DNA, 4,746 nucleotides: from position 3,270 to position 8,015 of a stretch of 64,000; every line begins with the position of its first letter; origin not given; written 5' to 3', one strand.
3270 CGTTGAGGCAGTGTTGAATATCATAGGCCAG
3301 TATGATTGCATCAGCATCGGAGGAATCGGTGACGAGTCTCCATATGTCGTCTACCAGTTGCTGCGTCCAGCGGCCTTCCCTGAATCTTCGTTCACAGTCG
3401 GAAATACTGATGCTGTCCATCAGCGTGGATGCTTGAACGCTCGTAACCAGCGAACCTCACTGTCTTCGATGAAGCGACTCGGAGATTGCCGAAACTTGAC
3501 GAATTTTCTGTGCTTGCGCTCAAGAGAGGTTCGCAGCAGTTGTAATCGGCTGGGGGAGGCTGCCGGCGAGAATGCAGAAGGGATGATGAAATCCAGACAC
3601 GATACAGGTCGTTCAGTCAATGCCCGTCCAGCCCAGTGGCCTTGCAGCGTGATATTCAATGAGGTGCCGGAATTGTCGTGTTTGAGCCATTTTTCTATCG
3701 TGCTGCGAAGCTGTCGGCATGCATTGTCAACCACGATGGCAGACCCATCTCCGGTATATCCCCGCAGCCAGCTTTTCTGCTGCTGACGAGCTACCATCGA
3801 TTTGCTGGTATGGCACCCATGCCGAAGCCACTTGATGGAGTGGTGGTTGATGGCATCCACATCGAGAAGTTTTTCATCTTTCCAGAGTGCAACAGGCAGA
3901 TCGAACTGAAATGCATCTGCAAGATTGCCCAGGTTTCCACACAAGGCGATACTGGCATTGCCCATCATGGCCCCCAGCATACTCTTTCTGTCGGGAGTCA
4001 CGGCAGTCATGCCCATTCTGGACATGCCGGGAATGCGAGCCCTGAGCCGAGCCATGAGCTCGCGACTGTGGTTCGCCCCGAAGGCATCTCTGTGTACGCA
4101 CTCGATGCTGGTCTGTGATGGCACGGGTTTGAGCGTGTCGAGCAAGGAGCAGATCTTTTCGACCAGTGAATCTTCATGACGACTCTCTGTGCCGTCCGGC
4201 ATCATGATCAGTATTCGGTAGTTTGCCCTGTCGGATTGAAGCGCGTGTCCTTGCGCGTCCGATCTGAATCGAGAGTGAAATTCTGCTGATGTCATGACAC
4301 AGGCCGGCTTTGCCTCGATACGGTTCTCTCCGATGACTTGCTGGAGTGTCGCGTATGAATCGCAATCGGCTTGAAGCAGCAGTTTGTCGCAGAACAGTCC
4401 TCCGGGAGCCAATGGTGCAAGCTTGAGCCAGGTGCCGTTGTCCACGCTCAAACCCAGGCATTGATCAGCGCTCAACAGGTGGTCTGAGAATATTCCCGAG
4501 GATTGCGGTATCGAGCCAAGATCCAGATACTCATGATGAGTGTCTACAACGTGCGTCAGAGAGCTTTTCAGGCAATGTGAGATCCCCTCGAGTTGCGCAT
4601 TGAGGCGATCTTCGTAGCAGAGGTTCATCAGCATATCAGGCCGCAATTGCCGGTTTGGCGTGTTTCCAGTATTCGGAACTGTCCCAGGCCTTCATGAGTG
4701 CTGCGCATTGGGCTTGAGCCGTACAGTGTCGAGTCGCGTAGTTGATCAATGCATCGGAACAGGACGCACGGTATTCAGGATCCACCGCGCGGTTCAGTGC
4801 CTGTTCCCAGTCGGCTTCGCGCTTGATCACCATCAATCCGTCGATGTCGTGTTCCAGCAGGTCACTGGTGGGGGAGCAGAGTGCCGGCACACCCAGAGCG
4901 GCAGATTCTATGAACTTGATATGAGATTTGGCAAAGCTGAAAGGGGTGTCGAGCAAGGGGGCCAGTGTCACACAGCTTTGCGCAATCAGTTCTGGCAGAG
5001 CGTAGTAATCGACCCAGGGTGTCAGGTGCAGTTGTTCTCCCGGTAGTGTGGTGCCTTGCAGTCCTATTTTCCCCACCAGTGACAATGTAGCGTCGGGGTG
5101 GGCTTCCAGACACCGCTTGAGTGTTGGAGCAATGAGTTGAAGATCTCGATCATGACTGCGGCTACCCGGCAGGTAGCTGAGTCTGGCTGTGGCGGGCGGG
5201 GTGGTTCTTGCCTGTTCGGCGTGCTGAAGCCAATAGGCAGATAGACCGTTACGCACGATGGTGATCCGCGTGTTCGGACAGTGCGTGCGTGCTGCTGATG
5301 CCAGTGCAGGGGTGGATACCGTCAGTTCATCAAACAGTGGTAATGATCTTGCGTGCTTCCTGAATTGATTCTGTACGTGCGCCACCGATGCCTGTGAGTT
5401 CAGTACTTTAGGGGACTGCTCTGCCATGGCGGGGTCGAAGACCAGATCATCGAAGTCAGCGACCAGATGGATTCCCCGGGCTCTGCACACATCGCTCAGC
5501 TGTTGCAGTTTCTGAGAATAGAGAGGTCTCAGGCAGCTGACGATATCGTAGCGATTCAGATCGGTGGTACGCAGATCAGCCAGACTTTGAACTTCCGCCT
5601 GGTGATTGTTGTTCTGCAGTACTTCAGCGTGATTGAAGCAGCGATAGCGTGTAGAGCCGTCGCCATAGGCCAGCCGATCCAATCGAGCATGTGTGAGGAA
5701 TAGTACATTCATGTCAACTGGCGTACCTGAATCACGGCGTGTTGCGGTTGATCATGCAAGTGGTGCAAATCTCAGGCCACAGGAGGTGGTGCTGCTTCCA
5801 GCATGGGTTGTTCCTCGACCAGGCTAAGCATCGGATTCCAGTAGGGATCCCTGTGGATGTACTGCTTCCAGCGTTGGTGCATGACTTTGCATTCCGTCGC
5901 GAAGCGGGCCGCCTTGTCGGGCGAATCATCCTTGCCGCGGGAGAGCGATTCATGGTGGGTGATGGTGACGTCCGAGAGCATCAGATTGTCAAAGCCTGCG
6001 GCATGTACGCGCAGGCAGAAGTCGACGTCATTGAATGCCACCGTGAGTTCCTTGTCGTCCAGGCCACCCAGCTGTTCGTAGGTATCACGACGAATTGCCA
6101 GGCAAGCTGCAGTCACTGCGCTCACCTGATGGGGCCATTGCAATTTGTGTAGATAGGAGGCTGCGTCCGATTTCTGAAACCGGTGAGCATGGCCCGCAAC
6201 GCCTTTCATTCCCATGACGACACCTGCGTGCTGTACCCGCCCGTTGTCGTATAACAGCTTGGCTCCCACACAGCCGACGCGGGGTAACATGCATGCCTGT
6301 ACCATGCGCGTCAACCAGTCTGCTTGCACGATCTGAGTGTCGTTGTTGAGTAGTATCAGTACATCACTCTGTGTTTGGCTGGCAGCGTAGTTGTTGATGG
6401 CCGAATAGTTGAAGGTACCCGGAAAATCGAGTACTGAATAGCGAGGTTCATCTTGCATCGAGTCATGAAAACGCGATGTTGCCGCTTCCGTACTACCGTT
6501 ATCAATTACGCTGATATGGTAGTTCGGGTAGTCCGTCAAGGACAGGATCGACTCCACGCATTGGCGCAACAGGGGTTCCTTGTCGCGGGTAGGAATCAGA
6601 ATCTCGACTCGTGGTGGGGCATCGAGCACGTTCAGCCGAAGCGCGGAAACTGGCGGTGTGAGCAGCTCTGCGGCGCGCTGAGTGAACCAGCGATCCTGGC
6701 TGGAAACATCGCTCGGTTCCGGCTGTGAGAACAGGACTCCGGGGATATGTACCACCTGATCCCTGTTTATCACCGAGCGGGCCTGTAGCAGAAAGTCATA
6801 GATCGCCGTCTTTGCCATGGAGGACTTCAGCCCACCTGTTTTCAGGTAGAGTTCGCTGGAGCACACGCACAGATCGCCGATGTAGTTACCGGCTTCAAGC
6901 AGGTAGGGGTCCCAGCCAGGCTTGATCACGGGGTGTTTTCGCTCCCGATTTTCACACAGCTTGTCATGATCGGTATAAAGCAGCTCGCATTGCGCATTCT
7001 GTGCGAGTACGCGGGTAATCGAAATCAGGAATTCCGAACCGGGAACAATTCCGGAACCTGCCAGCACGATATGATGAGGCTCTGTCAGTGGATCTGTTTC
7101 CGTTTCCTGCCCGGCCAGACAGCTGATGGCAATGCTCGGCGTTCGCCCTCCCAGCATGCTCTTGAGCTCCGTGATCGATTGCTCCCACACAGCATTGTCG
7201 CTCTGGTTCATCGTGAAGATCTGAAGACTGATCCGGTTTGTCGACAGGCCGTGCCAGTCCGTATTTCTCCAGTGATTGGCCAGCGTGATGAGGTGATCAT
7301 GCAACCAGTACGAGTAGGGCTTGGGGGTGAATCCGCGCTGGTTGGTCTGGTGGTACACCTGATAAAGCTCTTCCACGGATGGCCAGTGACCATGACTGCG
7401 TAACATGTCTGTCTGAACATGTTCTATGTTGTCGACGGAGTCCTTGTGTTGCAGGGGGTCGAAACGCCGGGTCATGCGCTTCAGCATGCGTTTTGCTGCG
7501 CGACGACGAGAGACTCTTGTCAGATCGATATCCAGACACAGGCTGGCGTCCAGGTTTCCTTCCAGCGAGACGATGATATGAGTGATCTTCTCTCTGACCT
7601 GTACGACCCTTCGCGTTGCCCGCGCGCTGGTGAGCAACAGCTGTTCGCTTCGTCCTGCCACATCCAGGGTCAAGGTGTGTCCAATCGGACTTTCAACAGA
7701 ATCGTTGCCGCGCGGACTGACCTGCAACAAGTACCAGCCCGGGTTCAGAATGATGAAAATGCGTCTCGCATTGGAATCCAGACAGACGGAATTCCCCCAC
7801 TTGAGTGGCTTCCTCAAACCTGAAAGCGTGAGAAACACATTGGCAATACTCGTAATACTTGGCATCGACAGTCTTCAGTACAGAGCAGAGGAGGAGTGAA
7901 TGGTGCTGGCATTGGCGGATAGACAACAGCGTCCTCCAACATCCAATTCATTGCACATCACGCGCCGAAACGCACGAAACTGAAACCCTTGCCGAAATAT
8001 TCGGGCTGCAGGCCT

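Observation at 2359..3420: Bacterial protein carrying all four GT29 sialyl motifs, with no sialic acid pathway nearby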

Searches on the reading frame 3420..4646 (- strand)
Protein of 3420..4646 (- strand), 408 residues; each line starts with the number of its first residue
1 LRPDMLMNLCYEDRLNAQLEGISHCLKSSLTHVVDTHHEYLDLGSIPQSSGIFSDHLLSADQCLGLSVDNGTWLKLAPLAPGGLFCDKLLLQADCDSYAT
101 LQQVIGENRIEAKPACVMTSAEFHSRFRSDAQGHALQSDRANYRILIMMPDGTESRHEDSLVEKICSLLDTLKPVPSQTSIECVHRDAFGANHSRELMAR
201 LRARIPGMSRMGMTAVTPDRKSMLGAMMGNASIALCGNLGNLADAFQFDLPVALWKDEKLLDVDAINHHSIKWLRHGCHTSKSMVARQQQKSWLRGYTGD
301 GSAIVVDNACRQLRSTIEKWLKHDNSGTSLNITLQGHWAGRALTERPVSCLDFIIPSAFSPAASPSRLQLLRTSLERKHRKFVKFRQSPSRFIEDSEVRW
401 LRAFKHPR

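Call 3: search_protein_families(library=pfam, proteins=[window:3420-4646:-], max_evalue=1)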
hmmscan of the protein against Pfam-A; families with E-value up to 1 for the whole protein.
window:3420-4646:- (408 aa): 0 families

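Call 4: search_protein_families(library=ncbifam, proteins=[window:3420-4646:-], max_evalue=1)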
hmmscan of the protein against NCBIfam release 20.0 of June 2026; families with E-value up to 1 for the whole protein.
window:3420-4646:- (408 aa): 0 families

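Call 43: search_protein_families(library=padloc, proteins=[window:3420-4646:-], max_evalue=1)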
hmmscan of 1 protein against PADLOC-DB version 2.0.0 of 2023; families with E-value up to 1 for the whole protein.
window:3420-4646:- (408 aa): 0 families
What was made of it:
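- Tried and rejected: It has no Pfam, NCBIfam or PADLOC hit (calls 3, 4, 43).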

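Call 60: search_solved_structures(query=A4, max_evalue=10)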
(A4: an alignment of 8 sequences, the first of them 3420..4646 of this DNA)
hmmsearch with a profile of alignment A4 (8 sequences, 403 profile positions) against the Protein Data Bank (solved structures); distinct sequences matched with E-value up to 10: 9.
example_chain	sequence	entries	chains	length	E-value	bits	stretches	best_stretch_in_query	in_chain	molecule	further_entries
1lj2_A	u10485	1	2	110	0.12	14.6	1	275-349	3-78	NONSTRUCTURAL RNA-BINDING PROTEIN 34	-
6vlb_A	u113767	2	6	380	0.13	14.5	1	195-264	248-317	UDP-N-acetylglucosamine 2-epimerase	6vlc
7vza_A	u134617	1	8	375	0.25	13.6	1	191-265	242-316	Putative UDP-N-acetylglucosamine 2-epimerase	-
7vyy_A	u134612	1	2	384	0.26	13.6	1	191-265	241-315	Putative UDP-N-acetylglucosamine 2-epimerase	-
7vz6_A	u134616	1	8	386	0.26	13.5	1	191-265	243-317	Putative UDP-N-acetylglucosamine 2-epimerase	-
1h97_A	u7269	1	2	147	0.27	13.5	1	122-179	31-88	Globin-3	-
1kfr_A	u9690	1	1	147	0.57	12.4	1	122-179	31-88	Hemoglobin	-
9y6s_8w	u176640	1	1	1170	1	11.6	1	234-341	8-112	Cilia- and flagella-associated protein 251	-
3qat_A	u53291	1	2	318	2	10.7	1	89-199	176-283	Malonyl CoA-acyl carrier protein transacylase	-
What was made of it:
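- Tried and rejected: PDB hits are insignificant: UDP-GlcNAc 2-epimerase C-terminal half at E=0.13-0.26 (call 60).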

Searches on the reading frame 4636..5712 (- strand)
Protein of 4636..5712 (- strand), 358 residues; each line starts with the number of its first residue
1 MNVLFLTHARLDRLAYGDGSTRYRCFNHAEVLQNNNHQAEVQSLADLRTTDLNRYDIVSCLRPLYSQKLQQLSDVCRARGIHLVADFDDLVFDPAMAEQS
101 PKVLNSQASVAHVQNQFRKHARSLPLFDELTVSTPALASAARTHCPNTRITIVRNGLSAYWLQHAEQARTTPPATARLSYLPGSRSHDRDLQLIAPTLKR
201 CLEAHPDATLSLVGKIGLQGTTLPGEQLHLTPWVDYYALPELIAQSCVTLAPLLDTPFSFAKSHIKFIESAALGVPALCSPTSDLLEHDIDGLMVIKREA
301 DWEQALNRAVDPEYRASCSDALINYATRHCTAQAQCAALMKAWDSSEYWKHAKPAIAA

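Call 3: search_protein_families(library=pfam, proteins=[window:4636-5712:-], max_evalue=1)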
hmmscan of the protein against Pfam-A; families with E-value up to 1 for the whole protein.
window:4636-5712:- (358 aa): 3 families
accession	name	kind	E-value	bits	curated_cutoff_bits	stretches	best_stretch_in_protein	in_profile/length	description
PF13692.12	Glyco_trans_1_4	-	1.2e-06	29.3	27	1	195-309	21-139/142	Glycosyl transferases group 1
PF13524.12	Glyco_trans_1_2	-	4.9e-05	23.8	25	1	203-323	10-126/144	Glycosyl transferase-like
PF00534.26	Glycos_transf_1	-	0.21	11.6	26.4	1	205-307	45-153/172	Glycosyl transferases group 1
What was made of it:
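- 4636..5712 (-): GT4-like GT-B glycosyltransferase ('c1', 358 aa), obligate upstream partner of the GT29 gene. Pfam Glyco_trans_1_4 (call 3).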

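Call 4: search_protein_families(library=ncbifam, proteins=[window:4636-5712:-], max_evalue=1)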
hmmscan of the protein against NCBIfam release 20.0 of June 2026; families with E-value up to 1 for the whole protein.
window:4636-5712:- (358 aa): 0 families

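Call 42: search_solved_structures(query=A2, max_evalue=10, show_alignments=0)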
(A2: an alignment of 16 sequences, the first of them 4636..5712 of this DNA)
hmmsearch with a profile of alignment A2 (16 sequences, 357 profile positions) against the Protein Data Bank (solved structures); distinct sequences matched with E-value up to 10: 0.

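Call 44: find_homologous_proteins(query=window:4636-5712:-, max_evalue=0.001)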
Query window:4636-5712:- (358 aa): 120 proteins with E <= 0.001 among 8000 candidates.
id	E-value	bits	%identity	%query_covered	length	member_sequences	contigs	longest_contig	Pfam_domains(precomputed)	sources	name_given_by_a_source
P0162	2.9e-239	811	100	100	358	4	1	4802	PF13692.13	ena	-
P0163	3.5e-208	709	86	100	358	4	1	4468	-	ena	-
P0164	1.6e-199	680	83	100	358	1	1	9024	PF13524.13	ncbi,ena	-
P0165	2.5e-197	673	83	100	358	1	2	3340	-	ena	-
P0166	2.9e-195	666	81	100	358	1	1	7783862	PF13524.13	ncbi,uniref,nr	ncbi:glycosyltransferase family protein [Granulosicoccus antarcticus]|uniref:Spore protein YkvP/CgeB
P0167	4.2e-133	462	58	100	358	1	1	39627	PF13524.13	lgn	-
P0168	7.0e-103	362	51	98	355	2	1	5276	-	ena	-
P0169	2.1e-102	361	49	98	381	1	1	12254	-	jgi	-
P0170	7.7e-102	359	48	97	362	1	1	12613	PF13524.13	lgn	-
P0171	4.1e-99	350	50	94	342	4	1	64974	PF13524.13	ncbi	-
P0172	6.2e-98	346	47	98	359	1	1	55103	PF13524.13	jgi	-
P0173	3.1e-96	341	49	97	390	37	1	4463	PF13524.13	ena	-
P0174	7.2e-96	339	48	98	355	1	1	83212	PF13524.13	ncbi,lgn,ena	-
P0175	6.6e-91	323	45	96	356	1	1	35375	-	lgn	-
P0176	1.0e-90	322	45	96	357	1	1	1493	-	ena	-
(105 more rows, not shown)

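Call 50: predict_structure(alignment_id=A3)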
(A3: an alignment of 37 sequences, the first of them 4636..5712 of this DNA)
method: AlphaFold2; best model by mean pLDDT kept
length: 358 residues; sequences in the alignment: 37
mean_pLDDT: 94.0   pTM: 0.92
mean pLDDT of the five models: 94.0, 93.6, 93.1, 92.7, 91.5
residues with pLDDT >= 90: 316; 70-90: 35; 50-70: 3; < 50: 4
segments of 3 or more residues with pLDDT < 50: 355-358
pLDDT, mean of each block of 10 residues (from residue 1): 95 80 96 97 95 97 98 96 97 96 95 98 97 98 95 97 94 89 91 95 96 91 95 92 97 96 97 98 97 96 96 95 97 95 89 53
secondary structure, 60 per line:
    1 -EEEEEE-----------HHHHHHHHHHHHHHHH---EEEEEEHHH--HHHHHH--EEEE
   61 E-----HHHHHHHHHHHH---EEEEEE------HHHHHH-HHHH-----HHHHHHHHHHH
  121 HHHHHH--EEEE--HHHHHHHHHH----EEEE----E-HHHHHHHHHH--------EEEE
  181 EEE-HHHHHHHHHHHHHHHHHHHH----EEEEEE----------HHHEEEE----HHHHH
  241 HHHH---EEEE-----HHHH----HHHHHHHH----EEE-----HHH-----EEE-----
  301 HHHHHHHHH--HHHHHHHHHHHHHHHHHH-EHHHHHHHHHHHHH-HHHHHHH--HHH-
elements in order: E2-7 H19-34 E38-43 H49-54 E57-61 H67-78 E82-87 H94-99 H101-104 H110-126 E129-132 H135-144 E149-152 H159-168 E177-183 H185-204 E209-214 E228-231 H236-244 E248-251 H257-260 H265-272 E277-279 E293-295 H301-309 H312-329 H332-344 H346-352
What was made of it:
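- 4636..5712 (-): AF2 pLDDT 94 (call 50).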

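Call 53: fold_search(model_id=the predicted structure, library=pdb)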
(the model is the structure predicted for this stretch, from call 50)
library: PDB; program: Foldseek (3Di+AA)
matches with E <= 10: 1630; with E <= 0.001: 301
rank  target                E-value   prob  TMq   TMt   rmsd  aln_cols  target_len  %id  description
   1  2gej                  1.0e-11  1.00  0.66  0.65   6.6       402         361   13  Crystal Structure of phosphatidylinositol mannosyltransferase (PimA) from Mycobacterium smegmatis in complex with GDP-Ma (released 2007-04-03)
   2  3c4q_B                1.2e-11  1.00  0.70  0.65   4.9       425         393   13  Structure of the retaining glycosyltransferase MshA : The first step in mycothiol biosynthesis. Organism : Corynebacte (released 2008-04-01)
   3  3c48_A                5.5e-11  1.00  0.47  0.43  10.3       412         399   14  Structure of the retaining glycosyltransferase MshA: The first step in mycothiol biosynthesis. Organism: Corynebacteri (released 2008-03-25)
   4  5d01_B                6.9e-11  1.00  0.65  0.65   5.7       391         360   13  Crystal structure of BshA from B. subtilis complexed with N-acetylglucosaminyl-malate (released 2016-09-07)
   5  5d00_A                1.4e-10  1.00  0.64  0.63   6.9       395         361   12  Crystal structure of BshA from B. subtilis complexed with N-acetylglucosaminyl-malate and UMP (released 2016-09-07)
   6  5d00_B                1.6e-10  1.00  0.66  0.66   5.8       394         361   12  Crystal structure of BshA from B. subtilis complexed with N-acetylglucosaminyl-malate and UMP (released 2016-09-07)
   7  3mbo_A                2.0e-10  1.00  0.66  0.64   5.8       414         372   14  Crystal Structure of the Glycosyltransferase BaBshA bound with UDP and L-malate (released 2010-09-29)
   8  8vrf_B                3.3e-10  1.00  0.69  0.56   7.3       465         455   10  Sucrose-phosphate synthase-like protein from Leishmania major (released 2025-08-13)
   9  5d01_A                3.5e-10  1.00  0.65  0.66   6.1       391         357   13  Crystal structure of BshA from B. subtilis complexed with N-acetylglucosaminyl-malate (released 2016-09-07)
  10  2jjm_A                4.2e-10  1.00  0.65  0.65   5.4       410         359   13  Crystal Structure of a family GT4 glycosyltransferase from Bacillus anthracis ORF BA1558. (released 2008-08-05)
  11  3l01_A                4.4e-10  1.00  0.61  0.52   7.1       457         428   12  Crystal structure of monomeric glycogen synthase from Pyrococcus abyssi (released 2010-12-29)
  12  8uag                  6.6e-10  1.00  0.67  0.53   6.1       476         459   10  Sucrose-phosphate synthase-like protein from Leishmania major (released 2024-12-18)
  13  8vrf_A                8.2e-10  1.00  0.67  0.54   7.9       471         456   10  Sucrose-phosphate synthase-like protein from Leishmania major (released 2025-08-13)
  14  9dcm_B                8.7e-10  1.00  0.56  0.46   8.9       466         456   10  Sucrose-phosphate synthase from Leishmania major (released 2025-10-29)
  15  4n9w                  1.2e-09  1.00  0.59  0.59   7.1       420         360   14  Crystal structure of phosphatidyl mannosyltransferase PimA (released 2014-11-12)
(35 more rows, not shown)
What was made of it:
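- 4636..5712 (-): Foldseek hits PimA, MshA and BshA at E~1e-11 (call 53).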

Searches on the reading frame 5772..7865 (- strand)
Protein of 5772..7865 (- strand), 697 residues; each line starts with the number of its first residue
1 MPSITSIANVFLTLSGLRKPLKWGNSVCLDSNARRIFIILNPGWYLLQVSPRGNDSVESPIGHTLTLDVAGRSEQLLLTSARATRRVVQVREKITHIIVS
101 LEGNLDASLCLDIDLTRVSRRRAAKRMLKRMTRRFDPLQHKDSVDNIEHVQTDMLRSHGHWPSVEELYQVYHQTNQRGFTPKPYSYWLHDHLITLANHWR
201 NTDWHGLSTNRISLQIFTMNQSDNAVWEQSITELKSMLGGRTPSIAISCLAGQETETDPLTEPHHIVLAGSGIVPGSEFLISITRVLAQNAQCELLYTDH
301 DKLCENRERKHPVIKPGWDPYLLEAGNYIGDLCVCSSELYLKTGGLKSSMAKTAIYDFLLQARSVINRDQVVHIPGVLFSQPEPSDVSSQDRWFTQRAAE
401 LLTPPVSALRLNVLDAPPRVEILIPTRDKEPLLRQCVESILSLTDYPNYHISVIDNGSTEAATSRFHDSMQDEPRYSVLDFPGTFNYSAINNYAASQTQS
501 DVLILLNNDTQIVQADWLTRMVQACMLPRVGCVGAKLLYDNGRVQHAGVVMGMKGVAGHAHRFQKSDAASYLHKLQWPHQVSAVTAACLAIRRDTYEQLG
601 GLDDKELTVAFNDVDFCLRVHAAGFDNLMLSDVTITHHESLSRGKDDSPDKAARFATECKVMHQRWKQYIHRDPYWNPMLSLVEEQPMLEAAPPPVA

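Call 3: search_protein_families(library=pfam, proteins=[window:5772-7865:-], max_evalue=1)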
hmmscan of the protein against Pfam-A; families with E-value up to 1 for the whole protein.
window:5772-7865:- (697 aa): 4 families
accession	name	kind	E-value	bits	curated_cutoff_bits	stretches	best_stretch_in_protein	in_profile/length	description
PF00535.33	Glycos_transf_2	-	8.1e-16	58.8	23.3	1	422-599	2-167/168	Glycosyl transferase family 2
PF13641.12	Glyco_tranf_2_3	-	2.2e-15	57.8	27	1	418-638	1-212/230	Glycosyltransferase like family 2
PF10111.15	Glyco_tranf_2_2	-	0.00016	21.7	27.3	1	437-636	16-214/276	Glycosyltransferase like family 2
PF13712.12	Glyco_tranf_2_5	-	0.00088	19.5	27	1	489-628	43-178/210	Glycosyltransferase like family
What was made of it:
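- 5772..7865 (-): 697-aa GT2-family glycosyltransferase ('c2'), first gene of the c2-c1-c7-GT29 operon. PF00535 at E=8e-16 over aa 422-599 (call 3).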

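Call 4: search_protein_families(library=ncbifam, proteins=[window:5772-7865:-], max_evalue=1)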
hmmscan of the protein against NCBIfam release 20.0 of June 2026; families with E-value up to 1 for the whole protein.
window:5772-7865:- (697 aa): 14 families
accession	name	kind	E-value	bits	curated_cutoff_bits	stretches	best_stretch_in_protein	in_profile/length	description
TIGR03965.1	mycofact_glyco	equivalog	1.3e-16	60.5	280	1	398-625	54-268/467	mycofactocin biosynthesis glycosyltransferase MftF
NF038299.1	EPS_HpsN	equivalog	7.2e-12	44.9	425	1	419-647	2-230/317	hormogonium polysaccharide biosynthesis glycosyltransferase HpsN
TIGR04242.1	nodulat_NodC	equivalog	3.6e-09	36.1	550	1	412-541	42-172/395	chitooligosaccharide synthase NodC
TIGR03937.1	PgaC_IcaA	equivalog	5.5e-07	28.9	422.3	1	415-622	42-235/407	poly-beta-1,6-N-acetyl-D-glucosamine synthase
TIGR03469.1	HpnB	hypoth_equivalog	0.00049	19.2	379.25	1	413-463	39-89/386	hopene-associated glycosyltransferase HpnB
TIGR03472.1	HpnI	equivalog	0.00073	18.5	310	1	418-638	41-252/373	bacteriohopanetetrol glucosamine biosynthesis glycosyltransferase HpnI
TIGR04283.1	glyco_like_mftF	equivalog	0.0012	18.4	182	1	422-624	3-173/221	TIGR04283 family arsenosugar biosynthesis glycosyltransferase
TIGR03111.1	glyc2_xrt_Gpos1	hypoth_equivalog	0.0013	17.6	363.95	1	410-523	41-154/439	TIGR03111 family XrtG-associated glycosyltransferase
TIGR01556.1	rhamnosyltran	subfamily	0.0022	17.2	200.55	1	571-638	135-201/281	rhamnosyltransferase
NF053739.1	GlytfEpsEBac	equivalog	0.0085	15.1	450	0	585-633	150-198/265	glycosyltransferase EpsE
NF050050.1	ProtGlycPglI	equivalog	0.033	13.5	500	1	418-524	2-107/306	GalNAc(5)-diNAcBac-PP-undecaprenol beta-1,3-glucosyltransferase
NF010699.0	PRK14099.1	equivalog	0.056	11.9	762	1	336-417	10-89/485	glycogen synthase GlgA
TIGR04440.1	glyco_TIGR04440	domain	0.064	13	70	1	420-508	2-90/215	TIGR00180 family glycosyltransferase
NF047683.1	TeichurnBiosyTuaG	equivalog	0.12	12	400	1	417-512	5-99/252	teichuronic acid biosynthesis protein TuaG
